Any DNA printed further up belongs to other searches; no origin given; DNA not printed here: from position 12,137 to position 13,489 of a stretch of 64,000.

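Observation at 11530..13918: Three-gene nucleoside-enzyme module (NDT-like+RHH / PNP-like / NDT-like+RHH) embedded in the type IV pilus locus - candidate undescribed regulatory or conflict system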

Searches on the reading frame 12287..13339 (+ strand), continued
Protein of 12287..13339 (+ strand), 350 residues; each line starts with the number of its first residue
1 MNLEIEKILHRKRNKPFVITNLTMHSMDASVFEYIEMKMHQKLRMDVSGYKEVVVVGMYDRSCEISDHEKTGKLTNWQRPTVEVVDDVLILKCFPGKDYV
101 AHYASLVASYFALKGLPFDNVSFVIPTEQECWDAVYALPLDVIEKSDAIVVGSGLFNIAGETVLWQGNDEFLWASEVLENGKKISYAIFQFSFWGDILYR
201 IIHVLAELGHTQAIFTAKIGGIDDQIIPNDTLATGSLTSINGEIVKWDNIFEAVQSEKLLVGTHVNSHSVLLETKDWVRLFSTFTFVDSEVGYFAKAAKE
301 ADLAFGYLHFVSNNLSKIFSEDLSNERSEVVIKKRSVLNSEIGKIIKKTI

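Call 55: search_protein_families(library=pfam, proteins=[L006:7180-8004:+, L089:3687-4499:+, L090:7138-7956:+, L006:9093-9782:+, L006:9817-10731:+, L088:7337-9997:+, L088:10100-10591:+, L090:6716-7030:+], max_evalue=0.1)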
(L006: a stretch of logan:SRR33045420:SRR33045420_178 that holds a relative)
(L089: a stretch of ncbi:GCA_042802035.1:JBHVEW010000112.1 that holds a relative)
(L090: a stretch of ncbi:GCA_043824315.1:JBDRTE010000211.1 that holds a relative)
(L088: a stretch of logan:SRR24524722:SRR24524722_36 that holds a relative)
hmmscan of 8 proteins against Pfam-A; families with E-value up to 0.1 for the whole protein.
L006:7180-8004:+ (274 aa): 0 families

L089:3687-4499:+ (270 aa): 0 families

L090:7138-7956:+ (272 aa): 1 family
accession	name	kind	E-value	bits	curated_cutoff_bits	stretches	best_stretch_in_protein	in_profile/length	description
PF04103.21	CD20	-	0.054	14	27.9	1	17-105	7-90/156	CD20-like family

L006:9093-9782:+ (229 aa): 17 families
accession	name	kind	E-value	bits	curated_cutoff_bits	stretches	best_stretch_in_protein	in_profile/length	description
PF02223.23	Thymidylate_kin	-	8e-08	32.6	27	1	17-166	3-140/185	Thymidylate kinase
PF13401.12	AAA_22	-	3.3e-05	24.6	27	1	10-117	5-95/130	AAA domain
PF13671.12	AAA_33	-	0.00011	23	27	1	12-116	1-79/143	AAA domain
PF13238.12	AAA_18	-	0.00018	22.4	29.4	1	13-126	1-91/128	AAA domain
PF13191.12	AAA_16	-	0.00029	21.8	32.6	1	8-93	22-103/167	AAA ATPase domain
PF03308.22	MeaB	-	0.0018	17.8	23.1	1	8-41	31-64/273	Methylmalonyl Co-A mutase-associated GTPase MeaB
PF24883.2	NPHP3_N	-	0.0022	18.7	24.8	1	7-50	19-62/164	Nephrocystin 3, N-terminal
PF01583.26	APS_kinase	-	0.0028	18.1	21.1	1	10-43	2-35/152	Adenylylsulphate kinase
PF13604.12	AAA_30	-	0.0033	17.6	27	1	8-46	16-54/191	AAA domain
PF02374.21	ArsA_ATPase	-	0.013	15.2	24.3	1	11-45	2-36/305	Anion-transporting ATPase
PF08433.16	KTI12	-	0.016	15.2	22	1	12-55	3-46/271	Chromatin associated protein KTI12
PF00005.33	ABC_tran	-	0.032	15.3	25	1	9-50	10-51/137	ABC transporter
PF03193.22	RsgA_GTPase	-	0.065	13.5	30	0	10-49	106-148/174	RsgA GTPase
PF01268.25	FTHFS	-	0.065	11.9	27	1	8-43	52-91/556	Formate--tetrahydrofolate ligase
PF18751.7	Ploopntkinase3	-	0.066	13.2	27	0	10-36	3-29/187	P-loop Nucleotide Kinase3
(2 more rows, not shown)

L006:9817-10731:+ (304 aa): 1 family
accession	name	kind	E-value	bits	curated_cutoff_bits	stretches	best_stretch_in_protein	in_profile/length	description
PF10977.13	DUF2797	-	3.1e-06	27.6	25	1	77-173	24-126/227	Protein of unknown function (DUF2797)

L088:7337-9997:+ (886 aa): 0 families

L088:10100-10591:+ (163 aa): 0 families

L090:6716-7030:+ (104 aa): 0 families

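Call 77: search_dna_similar(query=window:12287-13339:+, collection=phages, mode=protein, max_evalue=0.001, max_rows=15)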
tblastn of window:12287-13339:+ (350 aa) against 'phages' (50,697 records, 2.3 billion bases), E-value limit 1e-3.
No match.
